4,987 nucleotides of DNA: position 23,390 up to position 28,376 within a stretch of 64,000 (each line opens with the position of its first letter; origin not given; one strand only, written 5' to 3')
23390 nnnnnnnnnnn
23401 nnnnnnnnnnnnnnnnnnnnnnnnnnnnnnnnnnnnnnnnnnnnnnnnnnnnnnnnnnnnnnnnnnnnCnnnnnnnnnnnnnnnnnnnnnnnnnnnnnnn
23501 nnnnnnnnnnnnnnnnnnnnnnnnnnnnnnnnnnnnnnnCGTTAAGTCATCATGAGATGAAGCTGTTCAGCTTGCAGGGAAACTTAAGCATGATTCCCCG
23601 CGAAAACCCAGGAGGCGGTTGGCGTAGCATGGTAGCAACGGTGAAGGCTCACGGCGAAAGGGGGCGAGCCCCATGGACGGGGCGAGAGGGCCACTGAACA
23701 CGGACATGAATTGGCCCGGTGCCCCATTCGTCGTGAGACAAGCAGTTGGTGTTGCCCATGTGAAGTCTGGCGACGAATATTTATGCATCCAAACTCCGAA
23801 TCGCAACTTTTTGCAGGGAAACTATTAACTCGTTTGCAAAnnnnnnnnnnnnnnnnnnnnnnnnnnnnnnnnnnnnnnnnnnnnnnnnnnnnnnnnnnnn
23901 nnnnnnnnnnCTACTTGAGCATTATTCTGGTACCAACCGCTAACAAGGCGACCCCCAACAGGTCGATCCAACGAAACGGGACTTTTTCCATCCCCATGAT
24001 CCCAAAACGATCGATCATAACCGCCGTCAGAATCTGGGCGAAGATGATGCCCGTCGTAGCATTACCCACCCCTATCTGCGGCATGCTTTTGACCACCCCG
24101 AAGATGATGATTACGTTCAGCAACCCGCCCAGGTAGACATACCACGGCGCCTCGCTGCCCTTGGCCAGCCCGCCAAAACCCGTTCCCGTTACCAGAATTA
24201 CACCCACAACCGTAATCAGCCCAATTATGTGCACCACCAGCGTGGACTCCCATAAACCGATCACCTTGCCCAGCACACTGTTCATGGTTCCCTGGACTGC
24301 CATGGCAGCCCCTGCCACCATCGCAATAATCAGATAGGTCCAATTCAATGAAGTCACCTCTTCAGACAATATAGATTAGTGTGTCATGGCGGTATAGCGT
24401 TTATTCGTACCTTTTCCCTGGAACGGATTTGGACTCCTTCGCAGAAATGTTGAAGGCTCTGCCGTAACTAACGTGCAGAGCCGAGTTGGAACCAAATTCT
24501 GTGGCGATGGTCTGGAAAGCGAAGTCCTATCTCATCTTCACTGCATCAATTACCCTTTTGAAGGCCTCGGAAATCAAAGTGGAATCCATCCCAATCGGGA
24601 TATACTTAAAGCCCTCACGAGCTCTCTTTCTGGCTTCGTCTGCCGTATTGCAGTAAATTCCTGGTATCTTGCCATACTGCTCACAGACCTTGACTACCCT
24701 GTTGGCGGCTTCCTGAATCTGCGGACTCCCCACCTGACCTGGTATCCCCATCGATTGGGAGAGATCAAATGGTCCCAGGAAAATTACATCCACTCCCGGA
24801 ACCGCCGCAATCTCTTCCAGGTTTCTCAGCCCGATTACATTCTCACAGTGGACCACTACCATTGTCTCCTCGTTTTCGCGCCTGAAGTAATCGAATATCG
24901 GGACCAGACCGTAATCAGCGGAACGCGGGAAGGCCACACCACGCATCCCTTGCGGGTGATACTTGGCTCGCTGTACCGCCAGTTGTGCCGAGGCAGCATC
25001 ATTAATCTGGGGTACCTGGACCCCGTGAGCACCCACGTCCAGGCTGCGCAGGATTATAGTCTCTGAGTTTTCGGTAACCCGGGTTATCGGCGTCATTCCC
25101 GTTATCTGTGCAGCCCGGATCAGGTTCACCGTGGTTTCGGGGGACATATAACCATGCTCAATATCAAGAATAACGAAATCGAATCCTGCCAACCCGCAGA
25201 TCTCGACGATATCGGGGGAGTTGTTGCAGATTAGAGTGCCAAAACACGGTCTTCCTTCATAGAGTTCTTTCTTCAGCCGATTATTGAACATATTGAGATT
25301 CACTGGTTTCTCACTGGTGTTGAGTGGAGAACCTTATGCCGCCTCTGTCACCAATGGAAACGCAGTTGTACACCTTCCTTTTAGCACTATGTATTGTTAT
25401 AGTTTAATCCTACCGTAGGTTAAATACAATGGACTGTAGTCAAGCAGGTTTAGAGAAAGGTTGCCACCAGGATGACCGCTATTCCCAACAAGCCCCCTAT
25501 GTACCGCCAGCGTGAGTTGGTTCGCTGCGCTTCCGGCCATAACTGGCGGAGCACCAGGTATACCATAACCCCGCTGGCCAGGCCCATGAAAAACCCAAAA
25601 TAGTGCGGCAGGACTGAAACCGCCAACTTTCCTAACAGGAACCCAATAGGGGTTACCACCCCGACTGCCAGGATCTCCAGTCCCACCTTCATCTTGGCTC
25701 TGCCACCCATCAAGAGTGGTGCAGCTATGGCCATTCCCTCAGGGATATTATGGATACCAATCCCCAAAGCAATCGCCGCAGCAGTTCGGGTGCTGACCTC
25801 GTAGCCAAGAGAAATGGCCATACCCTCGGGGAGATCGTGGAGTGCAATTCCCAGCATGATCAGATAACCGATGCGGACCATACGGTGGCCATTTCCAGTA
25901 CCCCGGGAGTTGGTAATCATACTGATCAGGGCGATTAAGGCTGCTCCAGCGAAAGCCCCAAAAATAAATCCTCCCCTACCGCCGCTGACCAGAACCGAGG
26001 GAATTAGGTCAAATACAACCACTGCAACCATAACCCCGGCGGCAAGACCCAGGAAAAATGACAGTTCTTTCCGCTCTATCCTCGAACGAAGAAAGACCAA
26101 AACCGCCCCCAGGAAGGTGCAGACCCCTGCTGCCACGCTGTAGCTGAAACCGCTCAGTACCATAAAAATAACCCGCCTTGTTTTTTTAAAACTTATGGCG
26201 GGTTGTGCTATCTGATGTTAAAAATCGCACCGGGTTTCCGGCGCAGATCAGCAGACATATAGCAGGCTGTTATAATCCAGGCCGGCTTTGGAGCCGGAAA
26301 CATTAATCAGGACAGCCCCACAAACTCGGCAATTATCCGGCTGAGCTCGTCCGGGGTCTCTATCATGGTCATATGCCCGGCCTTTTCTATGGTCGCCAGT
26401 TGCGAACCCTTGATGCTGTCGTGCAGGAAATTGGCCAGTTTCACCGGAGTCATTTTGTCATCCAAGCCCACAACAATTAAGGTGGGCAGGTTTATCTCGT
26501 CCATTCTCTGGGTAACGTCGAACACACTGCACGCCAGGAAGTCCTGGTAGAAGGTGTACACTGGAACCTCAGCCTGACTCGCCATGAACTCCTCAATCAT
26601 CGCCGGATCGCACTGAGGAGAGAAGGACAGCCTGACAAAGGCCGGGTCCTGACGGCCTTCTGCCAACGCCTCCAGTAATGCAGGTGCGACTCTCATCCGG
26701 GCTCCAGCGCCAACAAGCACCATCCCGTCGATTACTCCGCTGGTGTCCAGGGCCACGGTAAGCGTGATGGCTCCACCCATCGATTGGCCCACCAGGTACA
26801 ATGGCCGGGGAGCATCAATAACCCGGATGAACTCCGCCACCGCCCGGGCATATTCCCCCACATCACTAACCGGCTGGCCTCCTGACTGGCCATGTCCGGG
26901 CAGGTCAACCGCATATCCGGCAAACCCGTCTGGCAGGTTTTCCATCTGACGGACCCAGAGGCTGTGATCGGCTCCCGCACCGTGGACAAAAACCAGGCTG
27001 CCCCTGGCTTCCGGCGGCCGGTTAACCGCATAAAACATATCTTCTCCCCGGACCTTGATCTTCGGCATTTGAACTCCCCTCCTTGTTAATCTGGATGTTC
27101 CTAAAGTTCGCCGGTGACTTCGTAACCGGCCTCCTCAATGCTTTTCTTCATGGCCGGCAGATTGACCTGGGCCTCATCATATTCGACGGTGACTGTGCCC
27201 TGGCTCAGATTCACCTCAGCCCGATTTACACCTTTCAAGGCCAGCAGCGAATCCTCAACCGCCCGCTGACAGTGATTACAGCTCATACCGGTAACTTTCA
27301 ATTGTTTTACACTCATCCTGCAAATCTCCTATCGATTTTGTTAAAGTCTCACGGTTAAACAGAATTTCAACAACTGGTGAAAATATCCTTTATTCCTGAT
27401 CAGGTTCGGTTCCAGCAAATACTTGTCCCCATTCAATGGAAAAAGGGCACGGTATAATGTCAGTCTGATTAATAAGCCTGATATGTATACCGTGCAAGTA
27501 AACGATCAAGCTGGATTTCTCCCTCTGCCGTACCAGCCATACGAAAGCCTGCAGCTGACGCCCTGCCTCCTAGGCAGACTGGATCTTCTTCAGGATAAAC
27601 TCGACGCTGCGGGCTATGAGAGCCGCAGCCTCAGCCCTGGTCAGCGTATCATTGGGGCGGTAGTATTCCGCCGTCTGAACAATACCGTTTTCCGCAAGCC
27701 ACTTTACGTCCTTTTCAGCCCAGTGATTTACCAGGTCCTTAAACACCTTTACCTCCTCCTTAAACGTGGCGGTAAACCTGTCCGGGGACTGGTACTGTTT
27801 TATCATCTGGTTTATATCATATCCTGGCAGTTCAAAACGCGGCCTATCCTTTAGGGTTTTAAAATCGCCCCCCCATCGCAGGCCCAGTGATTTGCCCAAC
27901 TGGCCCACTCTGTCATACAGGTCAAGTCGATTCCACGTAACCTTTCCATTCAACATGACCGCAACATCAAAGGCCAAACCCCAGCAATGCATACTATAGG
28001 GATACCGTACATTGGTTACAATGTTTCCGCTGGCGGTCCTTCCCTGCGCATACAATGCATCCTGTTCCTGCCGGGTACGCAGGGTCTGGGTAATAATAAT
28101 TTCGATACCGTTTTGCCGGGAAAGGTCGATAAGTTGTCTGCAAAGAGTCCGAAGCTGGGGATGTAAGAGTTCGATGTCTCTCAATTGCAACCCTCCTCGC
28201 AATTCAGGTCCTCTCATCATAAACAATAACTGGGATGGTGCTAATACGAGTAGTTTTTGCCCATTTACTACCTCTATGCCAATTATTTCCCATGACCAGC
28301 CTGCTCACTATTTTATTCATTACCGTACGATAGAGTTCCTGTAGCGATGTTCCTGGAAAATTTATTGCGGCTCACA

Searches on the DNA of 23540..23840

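Call 17: search_rna_families(source=window, start=23540, end=23840, threshold=evalue, max_evalue=10, show_alignments=2)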
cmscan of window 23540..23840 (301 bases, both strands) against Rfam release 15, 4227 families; matches with E-value up to 10: 2.
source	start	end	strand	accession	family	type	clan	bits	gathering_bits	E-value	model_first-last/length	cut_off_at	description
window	23620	23768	+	RF01731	TwoAYGGAY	Cis-reg;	CL00106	21.5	43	0.52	1-168/168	no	TwoAYGGAY RNA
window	23677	23726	-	RF03493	mir-1281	Gene; miRNA;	-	15.3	70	6.5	1-54/54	no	mir-1281 microRNA precursor family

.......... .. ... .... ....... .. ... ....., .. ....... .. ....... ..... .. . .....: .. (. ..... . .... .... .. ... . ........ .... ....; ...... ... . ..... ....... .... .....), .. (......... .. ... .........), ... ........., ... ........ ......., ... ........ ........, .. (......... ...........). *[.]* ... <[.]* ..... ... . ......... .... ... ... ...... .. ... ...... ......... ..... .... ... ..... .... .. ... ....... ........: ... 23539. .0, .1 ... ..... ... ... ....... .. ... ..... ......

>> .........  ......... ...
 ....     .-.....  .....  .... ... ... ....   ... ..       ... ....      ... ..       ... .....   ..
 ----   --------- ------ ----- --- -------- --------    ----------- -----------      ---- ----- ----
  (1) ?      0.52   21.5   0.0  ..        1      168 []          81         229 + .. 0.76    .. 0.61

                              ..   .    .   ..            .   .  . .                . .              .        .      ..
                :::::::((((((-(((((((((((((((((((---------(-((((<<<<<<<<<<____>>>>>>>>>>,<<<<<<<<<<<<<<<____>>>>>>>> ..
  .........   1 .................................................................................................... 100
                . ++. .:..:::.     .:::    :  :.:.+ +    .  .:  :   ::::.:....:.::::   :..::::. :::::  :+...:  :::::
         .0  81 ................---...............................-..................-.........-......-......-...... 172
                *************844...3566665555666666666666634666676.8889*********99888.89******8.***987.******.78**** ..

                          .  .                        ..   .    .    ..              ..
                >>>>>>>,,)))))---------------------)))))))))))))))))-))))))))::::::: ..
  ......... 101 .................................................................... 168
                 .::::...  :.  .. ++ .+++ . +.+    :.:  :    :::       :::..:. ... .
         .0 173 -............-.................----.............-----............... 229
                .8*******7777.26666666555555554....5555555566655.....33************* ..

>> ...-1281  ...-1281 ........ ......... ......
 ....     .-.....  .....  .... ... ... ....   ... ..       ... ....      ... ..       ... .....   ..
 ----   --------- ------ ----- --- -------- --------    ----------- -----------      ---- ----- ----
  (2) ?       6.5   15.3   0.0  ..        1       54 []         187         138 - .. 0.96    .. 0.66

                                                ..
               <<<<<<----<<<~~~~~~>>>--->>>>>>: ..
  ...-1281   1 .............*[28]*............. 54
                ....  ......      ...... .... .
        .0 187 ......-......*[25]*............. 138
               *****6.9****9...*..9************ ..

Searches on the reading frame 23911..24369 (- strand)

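Call 63: search_protein_families(library=pfam, proteins=[window:23911-24369:-], max_evalue=0.00001)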
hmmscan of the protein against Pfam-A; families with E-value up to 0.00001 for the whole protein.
window:23911-24369:- (152 aa): 1 family
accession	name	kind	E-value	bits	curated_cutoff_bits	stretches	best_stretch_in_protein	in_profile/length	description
PF04657.19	DMT_YdcZ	-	2.1e-35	122.5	24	1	12-147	2-138/140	Putative inner membrane exporter, YdcZ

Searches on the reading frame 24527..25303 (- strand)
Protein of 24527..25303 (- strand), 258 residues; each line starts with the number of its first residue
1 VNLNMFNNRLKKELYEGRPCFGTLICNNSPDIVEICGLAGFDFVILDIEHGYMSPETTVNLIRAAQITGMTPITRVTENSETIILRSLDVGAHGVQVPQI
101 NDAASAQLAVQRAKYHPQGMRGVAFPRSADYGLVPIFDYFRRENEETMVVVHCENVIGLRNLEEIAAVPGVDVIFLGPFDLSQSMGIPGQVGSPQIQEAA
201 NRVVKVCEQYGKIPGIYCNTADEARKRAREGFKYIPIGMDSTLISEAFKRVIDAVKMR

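Call 92: search_protein_families(library=pfam, proteins=[window:24527-25303:-], max_evalue=0.00001)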
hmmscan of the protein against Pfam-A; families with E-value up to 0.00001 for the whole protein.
window:24527-25303:- (258 aa): 1 family
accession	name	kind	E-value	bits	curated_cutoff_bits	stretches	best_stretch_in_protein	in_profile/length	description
PF03328.21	HpcH_HpaI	-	1.1e-33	116.9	25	1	27-245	8-219/221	HpcH/HpaI aldolase/citrate lyase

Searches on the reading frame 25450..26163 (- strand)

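Call 92: search_protein_families(library=pfam, proteins=[window:25450-26163:-], max_evalue=0.00001)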
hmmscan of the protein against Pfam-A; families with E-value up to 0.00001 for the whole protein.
window:25450-26163:- (237 aa): 1 family
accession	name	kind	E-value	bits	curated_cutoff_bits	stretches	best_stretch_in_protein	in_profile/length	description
PF02535.28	Zip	-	3.1e-20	73.1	35.1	1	89-233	168-321/323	ZIP Zinc transporter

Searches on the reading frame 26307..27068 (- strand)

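Call 92: search_protein_families(library=pfam, proteins=[window:26307-27068:-], max_evalue=0.00001)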
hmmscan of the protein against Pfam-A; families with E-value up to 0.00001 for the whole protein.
window:26307-27068:- (253 aa): 4 families
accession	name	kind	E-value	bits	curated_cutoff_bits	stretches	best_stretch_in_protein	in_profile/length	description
PF12146.15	Hydrolase_4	-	5.9e-25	88.4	27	1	20-238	2-238/239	Serine aminopeptidase, S33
PF00561.26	Abhydrolase_1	-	1.4e-24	87.5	25.8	1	25-237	3-243/245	alpha/beta hydrolase fold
PF12697.13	Abhydrolase_6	-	1.8e-24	88.1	26.3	1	25-243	1-215/217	Alpha/beta hydrolase family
PF00975.26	Thioesterase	-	1.5e-07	32.3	26.4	1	25-246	3-222/226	Thioesterase domain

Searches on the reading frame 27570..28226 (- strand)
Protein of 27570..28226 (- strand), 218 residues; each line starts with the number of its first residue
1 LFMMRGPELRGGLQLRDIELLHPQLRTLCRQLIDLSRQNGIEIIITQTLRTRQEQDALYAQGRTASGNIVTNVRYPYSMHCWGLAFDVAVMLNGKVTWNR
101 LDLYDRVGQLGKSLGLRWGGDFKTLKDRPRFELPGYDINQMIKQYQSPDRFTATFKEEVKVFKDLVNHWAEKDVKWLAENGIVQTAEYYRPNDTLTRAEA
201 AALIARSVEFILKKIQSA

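Call 92: search_protein_families(library=pfam, proteins=[window:27570-28226:-], max_evalue=0.00001)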
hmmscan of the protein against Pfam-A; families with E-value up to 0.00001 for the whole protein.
window:27570-28226:- (218 aa): 3 families
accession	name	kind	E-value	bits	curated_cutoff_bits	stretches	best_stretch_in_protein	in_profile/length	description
PF13539.11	Peptidase_M15_4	-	5.9e-11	43.2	25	1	77-132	6-69/70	D-alanyl-D-alanine carboxypeptidase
PF00395.25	SLH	-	1.7e-10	41.1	20.8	1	162-201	2-44/44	S-layer homology domain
PF02557.22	VanY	-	6.6e-07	29.6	25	1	20-98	3-88/132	D-alanyl-D-alanine carboxypeptidase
